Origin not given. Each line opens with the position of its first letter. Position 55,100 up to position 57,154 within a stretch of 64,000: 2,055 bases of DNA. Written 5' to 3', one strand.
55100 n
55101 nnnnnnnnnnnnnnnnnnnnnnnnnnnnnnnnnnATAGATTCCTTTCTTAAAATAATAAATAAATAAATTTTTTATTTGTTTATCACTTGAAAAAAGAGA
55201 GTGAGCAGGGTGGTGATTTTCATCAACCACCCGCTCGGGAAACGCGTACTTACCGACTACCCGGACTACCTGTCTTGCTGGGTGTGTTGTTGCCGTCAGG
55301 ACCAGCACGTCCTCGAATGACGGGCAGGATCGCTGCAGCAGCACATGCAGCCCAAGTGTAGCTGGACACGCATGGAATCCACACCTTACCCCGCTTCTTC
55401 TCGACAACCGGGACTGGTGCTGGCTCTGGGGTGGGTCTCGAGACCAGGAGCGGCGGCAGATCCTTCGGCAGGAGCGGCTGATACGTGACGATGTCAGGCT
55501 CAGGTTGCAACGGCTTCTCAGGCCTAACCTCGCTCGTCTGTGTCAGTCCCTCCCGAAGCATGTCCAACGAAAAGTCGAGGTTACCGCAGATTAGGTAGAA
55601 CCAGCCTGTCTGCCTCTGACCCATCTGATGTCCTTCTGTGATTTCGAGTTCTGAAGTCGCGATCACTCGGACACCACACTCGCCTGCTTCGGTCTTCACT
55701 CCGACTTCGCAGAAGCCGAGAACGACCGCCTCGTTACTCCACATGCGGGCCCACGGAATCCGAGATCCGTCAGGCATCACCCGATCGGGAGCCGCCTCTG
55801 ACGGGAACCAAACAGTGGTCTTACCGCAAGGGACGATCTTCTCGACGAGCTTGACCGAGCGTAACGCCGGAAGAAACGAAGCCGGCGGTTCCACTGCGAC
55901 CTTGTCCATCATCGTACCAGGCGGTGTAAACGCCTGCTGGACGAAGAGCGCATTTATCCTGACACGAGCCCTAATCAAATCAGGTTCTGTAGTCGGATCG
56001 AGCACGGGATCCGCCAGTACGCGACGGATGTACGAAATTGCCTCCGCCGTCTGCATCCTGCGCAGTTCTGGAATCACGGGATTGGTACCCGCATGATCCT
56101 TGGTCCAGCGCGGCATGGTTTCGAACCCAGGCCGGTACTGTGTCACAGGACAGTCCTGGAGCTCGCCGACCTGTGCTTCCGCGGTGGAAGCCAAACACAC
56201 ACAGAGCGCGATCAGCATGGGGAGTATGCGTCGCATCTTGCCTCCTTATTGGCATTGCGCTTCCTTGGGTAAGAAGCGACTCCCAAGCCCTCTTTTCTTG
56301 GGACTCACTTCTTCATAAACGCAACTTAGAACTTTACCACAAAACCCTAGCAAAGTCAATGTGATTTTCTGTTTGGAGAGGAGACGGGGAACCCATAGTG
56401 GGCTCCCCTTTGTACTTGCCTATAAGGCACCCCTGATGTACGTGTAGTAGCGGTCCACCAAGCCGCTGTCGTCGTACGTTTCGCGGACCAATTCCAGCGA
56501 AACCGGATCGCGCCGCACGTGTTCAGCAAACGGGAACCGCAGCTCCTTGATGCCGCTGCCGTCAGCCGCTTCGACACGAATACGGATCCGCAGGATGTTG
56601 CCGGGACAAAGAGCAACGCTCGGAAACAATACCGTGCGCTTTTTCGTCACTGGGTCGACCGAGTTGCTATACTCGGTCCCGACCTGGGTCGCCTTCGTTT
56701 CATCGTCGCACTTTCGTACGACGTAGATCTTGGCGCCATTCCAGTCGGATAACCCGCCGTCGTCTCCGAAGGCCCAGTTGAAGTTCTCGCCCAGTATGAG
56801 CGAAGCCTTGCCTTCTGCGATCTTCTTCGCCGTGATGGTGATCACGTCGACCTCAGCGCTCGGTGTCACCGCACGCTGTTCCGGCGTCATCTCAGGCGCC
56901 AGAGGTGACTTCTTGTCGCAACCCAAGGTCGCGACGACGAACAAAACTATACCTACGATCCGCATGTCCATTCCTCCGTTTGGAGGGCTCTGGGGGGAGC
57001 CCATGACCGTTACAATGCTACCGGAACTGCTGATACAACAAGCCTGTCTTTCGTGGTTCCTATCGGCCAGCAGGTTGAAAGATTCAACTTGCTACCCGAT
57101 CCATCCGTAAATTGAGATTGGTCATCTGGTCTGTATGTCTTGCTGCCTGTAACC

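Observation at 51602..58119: Sortase locus with non-canonical [Y]IAP[KT][TS]G sorting signals on Cna-B/DUF11 surface proteins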

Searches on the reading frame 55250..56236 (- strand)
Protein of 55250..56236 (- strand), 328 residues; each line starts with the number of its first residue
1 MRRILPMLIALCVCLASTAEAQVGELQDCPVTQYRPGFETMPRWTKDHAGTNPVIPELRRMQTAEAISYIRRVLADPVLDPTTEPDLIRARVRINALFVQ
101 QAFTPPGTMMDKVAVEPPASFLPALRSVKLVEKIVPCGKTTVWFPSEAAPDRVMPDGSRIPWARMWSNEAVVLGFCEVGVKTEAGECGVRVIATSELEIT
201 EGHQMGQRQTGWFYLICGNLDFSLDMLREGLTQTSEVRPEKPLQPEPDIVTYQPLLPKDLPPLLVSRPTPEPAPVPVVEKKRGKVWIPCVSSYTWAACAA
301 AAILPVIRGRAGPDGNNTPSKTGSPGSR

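Call 3: search_protein_families(library=pfam, proteins=[window:55250-56236:-], max_evalue=0.01)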
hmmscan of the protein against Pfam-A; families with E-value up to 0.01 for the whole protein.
window:55250-56236:- (328 aa): 0 families

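Call 5: search_protein_families(library=ncbifam, proteins=[window:55250-56236:-], max_evalue=0.1)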
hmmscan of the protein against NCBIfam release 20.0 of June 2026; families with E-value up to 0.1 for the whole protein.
window:55250-56236:- (328 aa): 0 families

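Call 31: find_homologous_proteins(query=window:55250-56236:-, max_evalue=0.001)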
Query window:55250-56236:- (328 aa): 4 proteins with E <= 0.001 among 3425 candidates.
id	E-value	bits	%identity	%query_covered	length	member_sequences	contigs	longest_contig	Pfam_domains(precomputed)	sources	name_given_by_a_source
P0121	4.7e-220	748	100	100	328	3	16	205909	-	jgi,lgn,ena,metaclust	metaclust:\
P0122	2.7e-65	239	52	72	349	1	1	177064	-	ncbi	-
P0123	4.3e-48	182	44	74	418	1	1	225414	-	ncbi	-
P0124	1.6e-15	75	29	70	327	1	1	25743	-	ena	-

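Call 51: predict_structure(alignment_id=A3)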
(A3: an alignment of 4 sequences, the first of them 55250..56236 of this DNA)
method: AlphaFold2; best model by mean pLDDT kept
length: 328 residues; sequences in the alignment: 4
mean_pLDDT: 63.3   pTM: 0.55
mean pLDDT of the five models: 63.3, 63.2, 63.1, 61.1, 60.4
residues with pLDDT >= 90: 11; 70-90: 144; 50-70: 65; < 50: 108
segments of 3 or more residues with pLDDT < 50: 14-23, 226-258, 260-270, 275-312, 314-318, 320-328
pLDDT, mean of each block of 10 residues (from residue 1): 57 46 71 81 77 67 87 72 74 78 74 79 86 88 68 69 67 87 89 84 80 69 48 34 42 41 43 44 31 38 39 37 36
secondary structure, 60 per line:
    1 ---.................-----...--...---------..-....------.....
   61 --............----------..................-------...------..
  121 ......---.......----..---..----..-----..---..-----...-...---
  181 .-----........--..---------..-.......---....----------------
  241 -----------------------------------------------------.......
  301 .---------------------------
elements in order: H4-20 E26-28 H46-49 H56-60 H63-74 H85-102 H119-126 E130-136 E171-173 E175-177 E187-194 E211-214 E221-224 H294-301

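Call 53: search_protein_representatives(alignment_id=A3)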
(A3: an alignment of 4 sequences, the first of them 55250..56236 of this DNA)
Query: 4 sequences, 377 profile positions. Proteins with E-value up to 0.001 (for the whole library): 25; up to 1e-10: 17; up to 1e-30: 8. The best 25 are listed.
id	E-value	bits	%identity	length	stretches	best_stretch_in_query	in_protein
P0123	7.5e-171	585.1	-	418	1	1-377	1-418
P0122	9.7e-150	515.6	-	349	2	1-277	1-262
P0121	3.1e-139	481.0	-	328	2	1-261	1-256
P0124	5.6e-138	476.9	-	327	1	1-323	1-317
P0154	1.5e-52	195.7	-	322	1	10-249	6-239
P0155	9.7e-48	179.9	-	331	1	1-253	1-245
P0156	1.0e-44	170.0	-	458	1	4-256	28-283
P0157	1.8e-42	162.5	-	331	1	4-243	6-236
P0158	1.5e-29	120.0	-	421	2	7-249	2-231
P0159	1.0e-26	110.7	-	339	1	3-256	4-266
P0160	2.8e-18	82.9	-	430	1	1-254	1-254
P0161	1.2e-14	71.0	-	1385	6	239-301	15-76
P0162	3.8e-14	69.3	-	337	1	3-253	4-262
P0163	7.4e-14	68.4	-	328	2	3-253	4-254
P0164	1.3e-13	67.5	-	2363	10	237-306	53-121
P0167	1.1e-08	51.3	-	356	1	33-256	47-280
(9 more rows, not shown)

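Call 54: list_cluster_members(proteins=[P0154, P0155, P0156, P0157, P0158, P0159, P0160, P0162, P0163, P0167])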
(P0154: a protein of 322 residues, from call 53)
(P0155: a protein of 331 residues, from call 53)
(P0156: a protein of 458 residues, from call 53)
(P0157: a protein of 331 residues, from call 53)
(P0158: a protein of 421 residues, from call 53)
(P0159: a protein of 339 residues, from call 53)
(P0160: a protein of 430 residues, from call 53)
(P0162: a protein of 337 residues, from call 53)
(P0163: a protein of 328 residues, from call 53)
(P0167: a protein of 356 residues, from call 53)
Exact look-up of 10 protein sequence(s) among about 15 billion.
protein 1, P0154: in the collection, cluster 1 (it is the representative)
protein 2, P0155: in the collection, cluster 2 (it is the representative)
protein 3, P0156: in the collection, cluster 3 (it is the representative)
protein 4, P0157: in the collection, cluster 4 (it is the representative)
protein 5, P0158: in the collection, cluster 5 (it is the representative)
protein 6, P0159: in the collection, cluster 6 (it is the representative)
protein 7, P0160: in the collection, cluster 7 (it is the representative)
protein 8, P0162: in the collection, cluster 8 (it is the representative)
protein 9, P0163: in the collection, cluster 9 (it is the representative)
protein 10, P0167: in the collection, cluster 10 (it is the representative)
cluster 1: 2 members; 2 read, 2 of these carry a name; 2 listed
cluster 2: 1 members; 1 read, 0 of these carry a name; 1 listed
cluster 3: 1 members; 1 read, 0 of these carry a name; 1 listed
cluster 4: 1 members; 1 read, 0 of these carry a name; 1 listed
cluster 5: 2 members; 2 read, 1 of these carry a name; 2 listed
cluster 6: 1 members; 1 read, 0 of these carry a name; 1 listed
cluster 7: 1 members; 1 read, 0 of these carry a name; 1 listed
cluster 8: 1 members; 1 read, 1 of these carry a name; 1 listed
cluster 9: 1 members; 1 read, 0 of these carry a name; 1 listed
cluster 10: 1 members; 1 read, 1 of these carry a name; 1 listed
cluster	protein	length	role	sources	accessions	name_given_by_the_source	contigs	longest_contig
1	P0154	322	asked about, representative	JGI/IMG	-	hypothetical protein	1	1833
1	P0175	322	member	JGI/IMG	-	hypothetical protein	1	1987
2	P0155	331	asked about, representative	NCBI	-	-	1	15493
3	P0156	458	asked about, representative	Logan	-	-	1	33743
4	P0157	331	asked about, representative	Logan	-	-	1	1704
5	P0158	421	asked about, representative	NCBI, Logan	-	-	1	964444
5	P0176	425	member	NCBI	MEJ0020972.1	MAG: hypothetical protein WDN47_00125 [Candidatus Doudnabacteria bacterium]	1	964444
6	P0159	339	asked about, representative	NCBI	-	-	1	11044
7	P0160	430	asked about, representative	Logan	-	-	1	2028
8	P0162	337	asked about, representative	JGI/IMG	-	hypothetical protein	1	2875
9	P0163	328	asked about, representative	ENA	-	-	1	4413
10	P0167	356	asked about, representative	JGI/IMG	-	hypothetical protein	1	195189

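Call 59: fold_search(model_id=the predicted structure, library=pdb)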
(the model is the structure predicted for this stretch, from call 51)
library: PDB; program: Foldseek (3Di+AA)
matches with E <= 10: 47; with E <= 0.001: 0
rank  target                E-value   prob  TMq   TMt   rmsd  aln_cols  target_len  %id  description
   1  6c1a_E                2.5e+00  0.08  0.08  0.31   3.2        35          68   11  MBD2 in complex with methylated DNA (released 2018-02-14)
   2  6d1t_A                2.5e+00  0.06  0.09  0.32   8.4        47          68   17  Complex of MBD1-MBD and methylated DNA (released 2018-05-09)
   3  6c1a_B                3.1e+00  0.08  0.08  0.31   3.4        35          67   11  MBD2 in complex with methylated DNA (released 2018-02-14)
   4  4iuu_A                3.7e+00  0.02  0.09  0.20  16.3       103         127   11  Crystal structure of SHH1 SAWADEE domain in complex with H3K9me1 peptide (released 2013-05-01)
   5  4iur_A                3.7e+00  0.02  0.09  0.19  16.5       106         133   11  crystal structure of SHH1 SAWADEE domain in complex with H3K9me3 peptide (released 2013-05-01)
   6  6ccg_A                3.9e+00  0.06  0.07  0.26   2.3        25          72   16  Crystal structure MBD3 MBD domain in complex with methylated CpG DNA (released 2018-05-09)
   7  6ceu_B                4.2e+00  0.05  0.06  0.25   2.1        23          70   17  MBD3 MBD in complex with methylated, non-palindromic CpG DNA: alternative interpretation of crystallographic data (released 2018-05-09)
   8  7ray_A                4.4e+00  0.06  0.08  0.31   3.0        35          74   11  Crystal structure of MBD2 with DNA (released 2021-07-21)
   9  5wvz_A                4.4e+00  0.03  0.10  0.36   7.2        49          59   14  The crystal structure of Cren7 mutant L28F in complex with dsDNA (released 2017-04-26)
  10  7ao8_C                4.7e+00  0.06  0.08  0.33   3.4        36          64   11  Structure of the MTA1/HDAC1/MBD2 NURD deacetylase complex (released 2020-11-11)
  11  6ogk_A                4.7e+00  0.06  0.06  0.22   3.6        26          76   12  MeCP2 MBD in complex with DNA (released 2019-05-01)
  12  7ef1_A                4.7e+00  0.02  0.09  0.17  15.1       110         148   10  crystal structure of maize SHH2 SAWADEE domain in complex with and H3K9me1 peptide (released 2021-06-30)
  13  8djf                  4.7e+00  0.01  0.07  0.08  15.8       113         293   17  Crystal structure of RPA3624, a beta-propeller lactonase from Rhodopseudomonas palustris, with active-site bound tetrahe (released 2023-01-11)
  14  6cc8_A                5.0e+00  0.05  0.07  0.26   2.3        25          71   16  Crystal structure MBD3 MBD domain in complex with methylated CpG DNA (released 2018-04-04)
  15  7ong                  5.0e+00  0.02  0.09  0.10  12.4        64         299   11  Crystal structure of the computationally designed SAKe6BE-L1 protein (released 2022-12-14)
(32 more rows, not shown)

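Call 69: search_protein_families(library=phrogs, proteins=[window:55250-56236:-], max_evalue=0.01)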
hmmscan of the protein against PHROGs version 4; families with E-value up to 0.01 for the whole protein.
window:55250-56236:- (328 aa): 0 families

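Call 70: search_solved_structures(query=A3, max_evalue=1)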
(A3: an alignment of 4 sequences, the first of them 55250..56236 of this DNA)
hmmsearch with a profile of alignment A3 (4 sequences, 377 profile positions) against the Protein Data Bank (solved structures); distinct sequences matched with E-value up to 1: 1.
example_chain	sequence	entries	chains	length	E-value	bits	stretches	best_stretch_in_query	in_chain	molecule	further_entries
2vcp_D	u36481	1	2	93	0.82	12.2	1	203-265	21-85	NEURAL WISKOTT-ALDRICH SYNDROME PROTEIN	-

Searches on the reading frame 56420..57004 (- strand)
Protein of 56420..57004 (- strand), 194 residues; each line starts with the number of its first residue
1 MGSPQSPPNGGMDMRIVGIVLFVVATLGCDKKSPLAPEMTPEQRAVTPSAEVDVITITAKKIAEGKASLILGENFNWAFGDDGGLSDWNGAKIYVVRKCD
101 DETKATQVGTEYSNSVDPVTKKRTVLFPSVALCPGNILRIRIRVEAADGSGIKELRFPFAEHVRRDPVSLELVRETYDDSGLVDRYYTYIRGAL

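Call 3: search_protein_families(library=pfam, proteins=[window:56420-57004:-], max_evalue=0.01)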
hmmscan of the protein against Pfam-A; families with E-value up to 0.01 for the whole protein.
window:56420-57004:- (194 aa): 0 families

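Call 5: search_protein_families(library=ncbifam, proteins=[window:56420-57004:-], max_evalue=0.1)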
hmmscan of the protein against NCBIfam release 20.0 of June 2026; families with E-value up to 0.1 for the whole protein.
window:56420-57004:- (194 aa): 0 families

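Call 69: search_protein_families(library=phrogs, proteins=[window:56420-57004:-], max_evalue=0.01)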
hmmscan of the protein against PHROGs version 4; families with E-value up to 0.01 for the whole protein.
window:56420-57004:- (194 aa): 0 families
